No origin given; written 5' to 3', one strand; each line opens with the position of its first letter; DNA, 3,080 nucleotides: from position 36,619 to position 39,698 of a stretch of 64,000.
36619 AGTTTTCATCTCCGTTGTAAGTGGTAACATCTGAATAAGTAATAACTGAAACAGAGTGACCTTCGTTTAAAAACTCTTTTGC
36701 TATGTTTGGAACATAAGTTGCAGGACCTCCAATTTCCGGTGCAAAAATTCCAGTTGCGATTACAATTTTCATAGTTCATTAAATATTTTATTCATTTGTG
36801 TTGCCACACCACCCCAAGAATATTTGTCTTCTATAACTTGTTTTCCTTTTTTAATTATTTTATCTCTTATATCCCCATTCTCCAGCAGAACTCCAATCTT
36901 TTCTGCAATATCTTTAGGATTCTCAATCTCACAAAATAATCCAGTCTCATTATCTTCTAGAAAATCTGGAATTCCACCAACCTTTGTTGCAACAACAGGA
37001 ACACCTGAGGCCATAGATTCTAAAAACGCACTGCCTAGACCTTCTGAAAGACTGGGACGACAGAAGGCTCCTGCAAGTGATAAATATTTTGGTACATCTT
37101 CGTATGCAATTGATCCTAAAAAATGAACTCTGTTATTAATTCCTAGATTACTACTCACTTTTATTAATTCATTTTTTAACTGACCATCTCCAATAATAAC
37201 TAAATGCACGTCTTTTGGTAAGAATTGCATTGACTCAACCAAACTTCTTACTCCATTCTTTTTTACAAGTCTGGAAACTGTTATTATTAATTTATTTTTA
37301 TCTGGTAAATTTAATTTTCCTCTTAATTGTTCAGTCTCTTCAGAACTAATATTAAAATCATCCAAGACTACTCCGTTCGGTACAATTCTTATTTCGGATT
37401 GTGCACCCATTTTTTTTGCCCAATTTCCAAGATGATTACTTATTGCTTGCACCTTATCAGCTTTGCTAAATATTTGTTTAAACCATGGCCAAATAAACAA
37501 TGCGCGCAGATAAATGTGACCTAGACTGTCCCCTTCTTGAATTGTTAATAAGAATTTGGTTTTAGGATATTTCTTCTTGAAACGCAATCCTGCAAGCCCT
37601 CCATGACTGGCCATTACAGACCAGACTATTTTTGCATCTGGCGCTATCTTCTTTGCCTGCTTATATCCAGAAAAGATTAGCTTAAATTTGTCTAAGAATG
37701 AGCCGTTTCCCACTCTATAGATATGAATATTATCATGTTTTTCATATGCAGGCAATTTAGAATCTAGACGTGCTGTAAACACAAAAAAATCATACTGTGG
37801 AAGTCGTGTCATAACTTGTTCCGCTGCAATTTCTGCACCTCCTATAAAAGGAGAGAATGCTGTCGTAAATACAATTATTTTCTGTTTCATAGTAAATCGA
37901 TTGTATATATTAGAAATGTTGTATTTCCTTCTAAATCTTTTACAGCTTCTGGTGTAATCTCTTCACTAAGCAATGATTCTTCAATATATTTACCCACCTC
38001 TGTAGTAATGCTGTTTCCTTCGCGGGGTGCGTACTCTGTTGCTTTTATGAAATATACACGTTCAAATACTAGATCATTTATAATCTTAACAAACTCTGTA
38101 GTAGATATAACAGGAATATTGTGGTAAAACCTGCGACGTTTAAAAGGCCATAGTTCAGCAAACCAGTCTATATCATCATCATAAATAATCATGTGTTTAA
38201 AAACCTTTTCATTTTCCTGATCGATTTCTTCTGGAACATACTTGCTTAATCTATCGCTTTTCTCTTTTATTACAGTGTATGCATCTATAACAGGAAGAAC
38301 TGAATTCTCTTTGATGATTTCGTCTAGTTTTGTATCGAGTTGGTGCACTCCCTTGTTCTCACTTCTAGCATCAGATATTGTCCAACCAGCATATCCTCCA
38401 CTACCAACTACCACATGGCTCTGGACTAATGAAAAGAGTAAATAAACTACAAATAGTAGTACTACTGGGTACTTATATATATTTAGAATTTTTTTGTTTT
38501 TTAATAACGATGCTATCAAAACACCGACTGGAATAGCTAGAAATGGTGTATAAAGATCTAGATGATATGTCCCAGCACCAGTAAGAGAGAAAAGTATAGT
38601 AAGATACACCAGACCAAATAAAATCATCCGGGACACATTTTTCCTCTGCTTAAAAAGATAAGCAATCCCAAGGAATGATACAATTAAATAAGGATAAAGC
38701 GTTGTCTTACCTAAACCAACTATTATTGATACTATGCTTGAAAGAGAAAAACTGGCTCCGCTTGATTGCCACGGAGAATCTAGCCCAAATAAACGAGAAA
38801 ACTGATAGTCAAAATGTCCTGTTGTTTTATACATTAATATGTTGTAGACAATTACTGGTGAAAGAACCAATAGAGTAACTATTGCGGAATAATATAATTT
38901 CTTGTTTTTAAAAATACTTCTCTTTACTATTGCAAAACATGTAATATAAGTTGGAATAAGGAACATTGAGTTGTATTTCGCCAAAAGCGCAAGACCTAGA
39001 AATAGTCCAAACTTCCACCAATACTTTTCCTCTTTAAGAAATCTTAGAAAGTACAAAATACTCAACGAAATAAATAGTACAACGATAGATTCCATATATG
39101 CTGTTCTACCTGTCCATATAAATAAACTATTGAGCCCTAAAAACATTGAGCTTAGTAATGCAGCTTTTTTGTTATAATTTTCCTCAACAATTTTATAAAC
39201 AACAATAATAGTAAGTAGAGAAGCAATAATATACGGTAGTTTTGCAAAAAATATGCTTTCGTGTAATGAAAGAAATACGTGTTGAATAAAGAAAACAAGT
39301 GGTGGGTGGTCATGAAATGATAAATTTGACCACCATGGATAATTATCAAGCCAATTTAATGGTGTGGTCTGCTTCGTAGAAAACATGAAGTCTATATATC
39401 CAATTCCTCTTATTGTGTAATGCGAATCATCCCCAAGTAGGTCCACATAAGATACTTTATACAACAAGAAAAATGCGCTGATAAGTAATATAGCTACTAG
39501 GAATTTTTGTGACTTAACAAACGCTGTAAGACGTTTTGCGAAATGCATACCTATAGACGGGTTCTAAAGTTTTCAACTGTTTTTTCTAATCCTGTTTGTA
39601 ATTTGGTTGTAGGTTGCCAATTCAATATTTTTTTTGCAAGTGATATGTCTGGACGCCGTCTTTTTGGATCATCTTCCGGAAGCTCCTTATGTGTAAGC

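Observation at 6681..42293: Six paralogous GT-C (PMT/ArnT-like) membrane glycosyltransferases paired with four GT2 polyprenyl-phosphate sugar synthases in one operon-like array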

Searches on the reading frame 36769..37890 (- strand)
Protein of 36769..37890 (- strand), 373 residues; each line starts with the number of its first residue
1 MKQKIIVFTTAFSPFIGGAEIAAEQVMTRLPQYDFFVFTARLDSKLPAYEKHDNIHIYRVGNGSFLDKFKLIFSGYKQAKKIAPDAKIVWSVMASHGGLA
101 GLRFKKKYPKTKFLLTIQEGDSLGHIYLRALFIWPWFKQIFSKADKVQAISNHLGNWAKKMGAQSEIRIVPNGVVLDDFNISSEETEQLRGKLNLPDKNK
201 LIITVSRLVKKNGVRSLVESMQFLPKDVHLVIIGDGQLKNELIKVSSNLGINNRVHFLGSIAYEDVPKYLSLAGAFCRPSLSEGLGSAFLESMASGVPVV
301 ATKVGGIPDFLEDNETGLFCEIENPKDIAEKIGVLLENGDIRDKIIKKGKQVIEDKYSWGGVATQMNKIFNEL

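Call 9: search_protein_families(library=pfam, proteins=[window:36769-37890:-], max_evalue=0.0001)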
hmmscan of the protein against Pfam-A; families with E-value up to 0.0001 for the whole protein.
window:36769-37890:- (373 aa): 4 families
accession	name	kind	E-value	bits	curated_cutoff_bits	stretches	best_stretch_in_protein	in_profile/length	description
PF00534.26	Glycos_transf_1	-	3.1e-43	147.7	26.4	1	187-351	3-171/172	Glycosyl transferases group 1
PF13692.12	Glyco_trans_1_4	-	5.5e-33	114.7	27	1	200-338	2-142/142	Glycosyl transferases group 1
PF13439.12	Glyco_transf_4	-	1e-10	42.4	28.5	1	16-177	1-169/170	Glycosyltransferase Family 4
PF13524.12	Glyco_trans_1_2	-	2e-09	37.9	25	1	218-366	6-142/144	Glycosyl transferase-like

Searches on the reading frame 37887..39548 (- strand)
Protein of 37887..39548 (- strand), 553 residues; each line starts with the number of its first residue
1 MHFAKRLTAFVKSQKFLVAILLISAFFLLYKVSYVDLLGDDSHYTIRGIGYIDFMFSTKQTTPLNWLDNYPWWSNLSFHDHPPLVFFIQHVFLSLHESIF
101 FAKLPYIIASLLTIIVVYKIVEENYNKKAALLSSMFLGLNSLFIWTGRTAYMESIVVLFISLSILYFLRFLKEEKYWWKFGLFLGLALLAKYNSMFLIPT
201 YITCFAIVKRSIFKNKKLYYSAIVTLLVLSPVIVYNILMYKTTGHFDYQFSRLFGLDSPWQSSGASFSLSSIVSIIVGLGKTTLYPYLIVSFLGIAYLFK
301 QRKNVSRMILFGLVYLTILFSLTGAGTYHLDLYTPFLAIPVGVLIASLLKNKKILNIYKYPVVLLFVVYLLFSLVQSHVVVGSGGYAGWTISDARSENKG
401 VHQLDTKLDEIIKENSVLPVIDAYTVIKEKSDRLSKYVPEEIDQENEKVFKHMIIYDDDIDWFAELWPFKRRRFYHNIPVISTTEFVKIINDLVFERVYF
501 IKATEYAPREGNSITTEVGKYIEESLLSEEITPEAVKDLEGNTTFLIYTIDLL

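Call 4: search_protein_families(library=pfam, proteins=[window:37887-39548:-], max_evalue=0.01)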
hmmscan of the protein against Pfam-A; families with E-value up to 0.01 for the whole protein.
window:37887-39548:- (553 aa): 2 families
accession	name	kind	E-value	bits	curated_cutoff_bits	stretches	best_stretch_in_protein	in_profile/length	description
PF13231.12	PMT_2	-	1.7e-27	97.1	26.1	1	80-235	1-160/160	Dolichyl-phosphate-mannose-protein mannosyltransferase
PF02366.24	PMT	-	1.9e-10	41.2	22.7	1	94-236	76-234/245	Dolichyl-phosphate-mannose-protein mannosyltransferase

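Call 13: search_protein_families(library=ncbifam, proteins=[window:37887-39548:-], max_evalue=0.01)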
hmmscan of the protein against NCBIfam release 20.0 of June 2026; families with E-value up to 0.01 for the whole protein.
window:37887-39548:- (553 aa): 0 families

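Call 21: list_cluster_members(proteins=[P0001, window:37887-39548:-, window:46330-50079:-])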
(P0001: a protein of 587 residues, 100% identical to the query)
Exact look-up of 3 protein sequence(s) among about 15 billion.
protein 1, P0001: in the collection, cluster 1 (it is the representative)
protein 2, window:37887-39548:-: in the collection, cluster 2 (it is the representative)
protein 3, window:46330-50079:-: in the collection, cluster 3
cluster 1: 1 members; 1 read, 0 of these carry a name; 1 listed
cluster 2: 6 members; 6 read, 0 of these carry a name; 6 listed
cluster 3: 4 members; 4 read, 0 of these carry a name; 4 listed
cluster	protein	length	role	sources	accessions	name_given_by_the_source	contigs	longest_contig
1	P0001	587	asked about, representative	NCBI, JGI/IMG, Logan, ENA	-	-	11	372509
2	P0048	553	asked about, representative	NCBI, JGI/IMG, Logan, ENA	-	-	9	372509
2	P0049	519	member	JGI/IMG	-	-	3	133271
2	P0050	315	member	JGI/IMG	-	-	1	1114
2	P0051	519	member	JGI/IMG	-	-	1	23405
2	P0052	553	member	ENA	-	-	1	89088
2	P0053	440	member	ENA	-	-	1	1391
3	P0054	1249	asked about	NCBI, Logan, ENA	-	-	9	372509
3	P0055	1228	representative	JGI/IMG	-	-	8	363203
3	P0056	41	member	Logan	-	-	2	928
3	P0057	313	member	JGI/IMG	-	-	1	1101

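Call 58: find_homologous_proteins(query=window:37887-39548:-, max_evalue=0.00001)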
Query window:37887-39548:- (553 aa): 72 proteins with E <= 0.00001 among 8000 candidates.
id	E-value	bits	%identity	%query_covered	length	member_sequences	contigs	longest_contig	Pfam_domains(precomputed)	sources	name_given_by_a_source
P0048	0.0e+0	1217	100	100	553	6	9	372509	PF02366.25,PF13231.13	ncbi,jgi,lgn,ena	-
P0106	2.8e-159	550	48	98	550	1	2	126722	PF02366.25,PF13231.13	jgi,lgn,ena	-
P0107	1.2e-156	541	46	99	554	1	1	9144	PF02366.25,PF13231.13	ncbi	-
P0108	1.7e-156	540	49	96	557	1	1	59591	PF02366.25,PF13231.13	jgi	jgi:hypothetical protein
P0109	1.0e-151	525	45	98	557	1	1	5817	PF13231.13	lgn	-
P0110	8.9e-149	515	45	97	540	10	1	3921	PF02366.25,PF13231.13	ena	-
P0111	5.7e-146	506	44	98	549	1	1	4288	PF13231.13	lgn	-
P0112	2.2e-142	494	44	97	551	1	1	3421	PF02366.25,PF13231.13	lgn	-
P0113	3.0e-141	490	44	97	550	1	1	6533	PF02366.25,PF13231.13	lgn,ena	-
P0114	5.2e-139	483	43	97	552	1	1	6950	PF02366.25,PF13231.13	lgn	-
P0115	1.5e-133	465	41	98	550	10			PF02366.25,PF13231.13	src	-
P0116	4.6e-130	453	41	95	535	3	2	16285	PF02366.25,PF13231.13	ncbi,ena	-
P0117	5.2e-125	437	42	94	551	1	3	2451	PF02366.25,PF13231.13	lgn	-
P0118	1.3e-123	432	41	94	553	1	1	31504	PF02366.25,PF13231.13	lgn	-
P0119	1.4e-123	432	40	99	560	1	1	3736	PF02366.25,PF13231.13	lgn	-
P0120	3.0e-123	431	42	98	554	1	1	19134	PF02366.25,PF13231.13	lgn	-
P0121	2.3e-122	428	40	94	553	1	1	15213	PF02366.25,PF13231.13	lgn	-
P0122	4.9e-120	420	38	99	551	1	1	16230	PF02366.25,PF13231.13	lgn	-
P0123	1.0e-116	409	39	93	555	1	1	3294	PF13231.13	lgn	-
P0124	3.4e-115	404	39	97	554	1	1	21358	PF02366.25,PF13231.13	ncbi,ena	-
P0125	4.6e-112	394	39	99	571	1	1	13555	PF02366.25,PF13231.13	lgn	-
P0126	5.3e-112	394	39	98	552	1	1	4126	PF02366.25,PF13231.13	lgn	-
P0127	4.2e-111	391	38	97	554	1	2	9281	PF13231.13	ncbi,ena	ncbi:MAG: glycosyltransferase family 39 protein [Patescibacteria group bacterium]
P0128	9.8e-108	379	36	96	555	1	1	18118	PF02366.25,PF13231.13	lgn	-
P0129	1.4e-107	379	36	97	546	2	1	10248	PF02366.25,PF13231.13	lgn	-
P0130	2.8e-106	375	38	97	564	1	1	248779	PF02366.25,PF13231.13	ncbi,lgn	-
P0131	1.2e-105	373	38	99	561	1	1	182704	PF02366.25,PF13231.13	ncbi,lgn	-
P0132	1.3e-105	372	38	97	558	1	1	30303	PF02366.25,PF13231.13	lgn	-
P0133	8.0e-78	281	41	60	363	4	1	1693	PF02366.25,PF13231.13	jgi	jgi:4-amino-4-deoxy-L-arabinose transferase-like glycosyltransferase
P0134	6.7e-77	278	34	98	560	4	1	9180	PF02366.25,PF13231.13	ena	-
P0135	7.4e-72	261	30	94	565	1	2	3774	PF02366.25,PF13231.13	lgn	-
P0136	7.0e-71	258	30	93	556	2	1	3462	PF02366.25,PF13231.13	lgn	-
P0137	4.2e-69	252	31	95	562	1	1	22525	PF02366.25,PF13231.13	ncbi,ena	-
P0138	7.3e-68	248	30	99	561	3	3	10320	PF02366.25,PF13231.13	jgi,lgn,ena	-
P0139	9.2e-66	241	31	97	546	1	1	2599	PF02366.25,PF13231.13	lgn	-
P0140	3.8e-64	236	32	99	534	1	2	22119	PF02366.25,PF13231.13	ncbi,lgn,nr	ncbi:MAG: glycosyltransferase family 39 protein [Parcubacteria group bacterium]|nr:glycosyltransfera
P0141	4.6e-64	235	30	93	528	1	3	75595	PF02366.25,PF13231.13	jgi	-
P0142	6.1e-64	235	30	98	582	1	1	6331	PF02366.25,PF13231.13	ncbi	-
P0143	3.2e-63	233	30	99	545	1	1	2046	PF02366.25,PF13231.13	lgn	-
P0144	5.8e-63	232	31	95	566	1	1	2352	PF02366.25,PF13231.13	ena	-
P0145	9.2e-63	231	33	94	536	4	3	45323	PF02366.25,PF13231.13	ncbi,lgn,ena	ncbi:MAG: glycosyltransferase family 39 protein [Patescibacteria group bacterium]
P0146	1.5e-62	230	33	95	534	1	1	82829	PF02366.25,PF13231.13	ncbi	ncbi:MAG: glycosyltransferase family 39 protein [Minisyncoccia bacterium]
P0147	6.8e-61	225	29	99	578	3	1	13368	PF02366.25,PF13231.13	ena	-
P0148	1.6e-60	224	32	95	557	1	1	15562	PF02366.25,PF13231.13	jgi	jgi:4-amino-4-deoxy-L-arabinose transferase-like glycosyltransferase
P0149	5.0e-60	222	30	97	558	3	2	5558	PF02366.25,PF13231.13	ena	-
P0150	6.3e-60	222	31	97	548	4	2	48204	PF02366.25,PF13231.13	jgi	-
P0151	4.8e-59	219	29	94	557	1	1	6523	PF02366.25,PF13231.13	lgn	-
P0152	1.6e-58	217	29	95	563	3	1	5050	PF02366.25,PF13231.13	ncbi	-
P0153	5.7e-58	215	29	99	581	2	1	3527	PF02366.25,PF13231.13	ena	-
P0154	1.7e-57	214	30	98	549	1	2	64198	PF02366.25,PF13231.13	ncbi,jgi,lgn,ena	-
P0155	1.0e-56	211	29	98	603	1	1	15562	PF02366.25,PF13231.13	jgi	jgi:4-amino-4-deoxy-L-arabinose transferase-like glycosyltransferase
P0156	6.9e-56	208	29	94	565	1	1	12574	PF02366.25,PF13231.13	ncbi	-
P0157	5.8e-55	205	31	85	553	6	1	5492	PF02366.25,PF13231.13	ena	-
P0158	7.0e-55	205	30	94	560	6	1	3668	PF02366.25,PF13231.13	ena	-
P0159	7.3e-55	205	31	97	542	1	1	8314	PF02366.25,PF13231.13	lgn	-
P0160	9.7e-55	205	29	96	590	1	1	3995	PF02366.25,PF13231.13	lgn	-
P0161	5.2e-54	202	28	97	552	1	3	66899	PF13231.13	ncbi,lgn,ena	-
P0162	8.4e-54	201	27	98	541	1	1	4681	PF02366.25,PF13231.13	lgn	-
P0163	1.1e-52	198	26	86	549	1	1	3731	PF02366.25,PF13231.13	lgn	-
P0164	4.5e-52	196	29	94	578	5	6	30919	PF13231.13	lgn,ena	-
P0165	6.0e-52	195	28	97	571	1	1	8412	PF02366.25,PF13231.13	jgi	jgi:uncharacterized membrane protein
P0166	2.1e-51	194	28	98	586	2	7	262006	PF02366.25,PF13231.13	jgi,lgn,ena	-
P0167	1.4e-48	184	27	96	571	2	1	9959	PF02366.25,PF13231.13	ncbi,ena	ncbi:MAG: glycosyltransferase family 39 protein [Patescibacteria group bacterium]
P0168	4.6e-48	183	29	84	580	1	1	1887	PF02366.25,PF13231.13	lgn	-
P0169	4.9e-47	179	27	92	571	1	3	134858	PF13231.13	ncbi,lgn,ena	-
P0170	7.6e-45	172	37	46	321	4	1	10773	PF02366.25,PF13231.13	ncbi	ncbi:MAG: glycosyltransferase family 39 protein, partial [Patescibacteria group bacterium]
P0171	7.1e-44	169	29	95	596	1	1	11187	PF02366.25,PF13231.13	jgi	jgi:4-amino-4-deoxy-L-arabinose transferase-like glycosyltransferase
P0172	5.9e-41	159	28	96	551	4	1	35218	PF02366.25,PF13231.13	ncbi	-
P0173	4.7e-40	156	30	90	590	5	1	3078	PF13231.13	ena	-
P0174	8.1e-36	142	24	95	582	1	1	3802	PF13231.13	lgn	-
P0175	1.2e-35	142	28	84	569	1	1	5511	PF13231.13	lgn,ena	-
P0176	1.4e-35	141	26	86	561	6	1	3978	PF02366.25,PF13231.13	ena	-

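Call 64: find_encoding_contigs(protein=P0106, flank=10000, max_places=1)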
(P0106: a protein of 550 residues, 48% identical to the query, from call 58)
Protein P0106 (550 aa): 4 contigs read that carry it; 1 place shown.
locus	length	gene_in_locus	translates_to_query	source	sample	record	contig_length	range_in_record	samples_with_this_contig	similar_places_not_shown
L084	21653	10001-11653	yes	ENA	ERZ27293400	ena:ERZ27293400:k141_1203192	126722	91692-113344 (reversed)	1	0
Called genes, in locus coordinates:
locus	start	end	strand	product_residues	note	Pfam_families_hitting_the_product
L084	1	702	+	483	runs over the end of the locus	PF09852:DUF2079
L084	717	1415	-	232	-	PF00534:Glycos_transf_1, PF13692:Glyco_trans_1_4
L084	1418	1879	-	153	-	PF13477:Glyco_trans_4_2, PF13439:Glyco_transf_4, PF13579:Glyco_trans_4_4 (weak)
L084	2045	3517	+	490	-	PF03736:EPTP (faint)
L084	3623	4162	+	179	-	-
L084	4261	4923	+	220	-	-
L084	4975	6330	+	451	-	-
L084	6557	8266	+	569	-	PF02366:PMT, PF13231:PMT_2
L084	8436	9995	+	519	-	PF01073:3Beta_HSD, PF01370:Epimerase, PF04321:RmlD_sub_bind, PF07993:NAD_binding_4 (faint), PF16363:GDP_Man_Dehyd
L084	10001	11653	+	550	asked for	PF02366:PMT, PF13231:PMT_2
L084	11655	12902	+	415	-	PF13439:Glyco_transf_4, PF13579:Glyco_trans_4_4 (weak), PF20706:GT4-conflict (weak), PF00534:Glycos_transf_1, PF13692:Glyco_trans_1_4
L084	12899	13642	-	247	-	PF01925:TauE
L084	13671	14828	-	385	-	PF07907:YibE_F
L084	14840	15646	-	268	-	PF00950:ABC-3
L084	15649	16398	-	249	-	PF00005:ABC_tran, PF02463:SMC_N (weak), PF13401:AAA_22 (faint), PF13304:AAA_21 (faint)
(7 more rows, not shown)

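Call 65: find_encoding_contigs(protein=P0130, flank=10000, max_places=1)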
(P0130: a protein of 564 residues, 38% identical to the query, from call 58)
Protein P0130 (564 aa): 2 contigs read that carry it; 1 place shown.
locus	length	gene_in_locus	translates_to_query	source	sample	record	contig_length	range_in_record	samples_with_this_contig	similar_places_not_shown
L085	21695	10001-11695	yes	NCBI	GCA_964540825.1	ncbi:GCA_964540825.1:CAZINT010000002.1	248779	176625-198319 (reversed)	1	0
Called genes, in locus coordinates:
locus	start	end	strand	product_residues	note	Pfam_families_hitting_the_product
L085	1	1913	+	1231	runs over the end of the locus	-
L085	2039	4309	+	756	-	PF07719:TPR_2 (faint), PF13428:TPR_14 (faint), PF04932:Wzy_C, PF12895:ANAPC3 (faint), PF13181:TPR_8 (faint), PF13424:TPR_12 (faint), PF13432:TPR_16 (faint), PF14559:TPR_19 (faint), +3 more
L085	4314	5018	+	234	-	PF07719:TPR_2 (faint), PF13428:TPR_14 (faint)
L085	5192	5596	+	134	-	PF00472:RF-1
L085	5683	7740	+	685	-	PF04932:Wzy_C, PF14559:TPR_19 (weak)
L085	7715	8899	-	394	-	PF13477:Glyco_trans_4_2 (weak), PF13439:Glyco_transf_4, PF13579:Glyco_trans_4_4, PF00534:Glycos_transf_1, PF13692:Glyco_trans_1_4, PF20706:GT4-conflict (weak)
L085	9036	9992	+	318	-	PF01073:3Beta_HSD, PF01370:Epimerase, PF02719:Polysacc_synt_2 (faint), PF04321:RmlD_sub_bind, PF07993:NAD_binding_4 (faint), PF16363:GDP_Man_Dehyd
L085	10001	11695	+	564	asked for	PF02366:PMT, PF13231:PMT_2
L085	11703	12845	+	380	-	PF13439:Glyco_transf_4, PF13579:Glyco_trans_4_4, PF20706:GT4-conflict (weak), PF00534:Glycos_transf_1, PF13692:Glyco_trans_1_4, PF13524:Glyco_trans_1_2 (weak)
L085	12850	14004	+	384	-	PF13439:Glyco_transf_4, PF13477:Glyco_trans_4_2 (weak), PF13579:Glyco_trans_4_4, PF20706:GT4-conflict, PF00534:Glycos_transf_1, PF13692:Glyco_trans_1_4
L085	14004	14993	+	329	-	PF13439:Glyco_transf_4, PF20706:GT4-conflict, PF00534:Glycos_transf_1, PF13692:Glyco_trans_1_4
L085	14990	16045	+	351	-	PF00534:Glycos_transf_1, PF13692:Glyco_trans_1_4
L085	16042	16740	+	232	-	PF00535:Glycos_transf_2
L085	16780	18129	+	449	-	PF13231:PMT_2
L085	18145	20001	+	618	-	PF13522:GATase_6, PF12481:DUF3700 (weak), PF13537:GATase_7, PF00733:Asn_synthase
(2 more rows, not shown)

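Call 85: search_solved_structures(query=A3, max_evalue=0.01, show_alignments=2)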
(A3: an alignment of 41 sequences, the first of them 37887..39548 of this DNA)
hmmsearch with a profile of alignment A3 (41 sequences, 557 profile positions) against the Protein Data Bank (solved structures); distinct sequences matched with E-value up to 0.01: 4.
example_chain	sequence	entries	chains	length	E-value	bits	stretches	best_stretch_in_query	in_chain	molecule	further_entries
9i5k_A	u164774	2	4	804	6.5e-07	31.6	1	97-209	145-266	Dolichyl-phosphate-mannose--protein mannosyltransferase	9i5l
6p25_A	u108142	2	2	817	1.5e-06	30.4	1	98-204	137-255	Dolichyl-phosphate-mannose--protein mannosyltransferase 1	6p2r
5ezm_A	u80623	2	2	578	2.2e-05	26.5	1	71-383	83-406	4-amino-4-deoxy-L-arabinose transferase or related glycosyltransferases of PMT family | 4-amino-4-deoxy-L-arabinose (L-Ara4N) transferase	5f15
9e61_A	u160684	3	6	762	0.00095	21.1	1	103-207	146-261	Dolichyl-phosphate-mannose--protein mannosyltransferase 4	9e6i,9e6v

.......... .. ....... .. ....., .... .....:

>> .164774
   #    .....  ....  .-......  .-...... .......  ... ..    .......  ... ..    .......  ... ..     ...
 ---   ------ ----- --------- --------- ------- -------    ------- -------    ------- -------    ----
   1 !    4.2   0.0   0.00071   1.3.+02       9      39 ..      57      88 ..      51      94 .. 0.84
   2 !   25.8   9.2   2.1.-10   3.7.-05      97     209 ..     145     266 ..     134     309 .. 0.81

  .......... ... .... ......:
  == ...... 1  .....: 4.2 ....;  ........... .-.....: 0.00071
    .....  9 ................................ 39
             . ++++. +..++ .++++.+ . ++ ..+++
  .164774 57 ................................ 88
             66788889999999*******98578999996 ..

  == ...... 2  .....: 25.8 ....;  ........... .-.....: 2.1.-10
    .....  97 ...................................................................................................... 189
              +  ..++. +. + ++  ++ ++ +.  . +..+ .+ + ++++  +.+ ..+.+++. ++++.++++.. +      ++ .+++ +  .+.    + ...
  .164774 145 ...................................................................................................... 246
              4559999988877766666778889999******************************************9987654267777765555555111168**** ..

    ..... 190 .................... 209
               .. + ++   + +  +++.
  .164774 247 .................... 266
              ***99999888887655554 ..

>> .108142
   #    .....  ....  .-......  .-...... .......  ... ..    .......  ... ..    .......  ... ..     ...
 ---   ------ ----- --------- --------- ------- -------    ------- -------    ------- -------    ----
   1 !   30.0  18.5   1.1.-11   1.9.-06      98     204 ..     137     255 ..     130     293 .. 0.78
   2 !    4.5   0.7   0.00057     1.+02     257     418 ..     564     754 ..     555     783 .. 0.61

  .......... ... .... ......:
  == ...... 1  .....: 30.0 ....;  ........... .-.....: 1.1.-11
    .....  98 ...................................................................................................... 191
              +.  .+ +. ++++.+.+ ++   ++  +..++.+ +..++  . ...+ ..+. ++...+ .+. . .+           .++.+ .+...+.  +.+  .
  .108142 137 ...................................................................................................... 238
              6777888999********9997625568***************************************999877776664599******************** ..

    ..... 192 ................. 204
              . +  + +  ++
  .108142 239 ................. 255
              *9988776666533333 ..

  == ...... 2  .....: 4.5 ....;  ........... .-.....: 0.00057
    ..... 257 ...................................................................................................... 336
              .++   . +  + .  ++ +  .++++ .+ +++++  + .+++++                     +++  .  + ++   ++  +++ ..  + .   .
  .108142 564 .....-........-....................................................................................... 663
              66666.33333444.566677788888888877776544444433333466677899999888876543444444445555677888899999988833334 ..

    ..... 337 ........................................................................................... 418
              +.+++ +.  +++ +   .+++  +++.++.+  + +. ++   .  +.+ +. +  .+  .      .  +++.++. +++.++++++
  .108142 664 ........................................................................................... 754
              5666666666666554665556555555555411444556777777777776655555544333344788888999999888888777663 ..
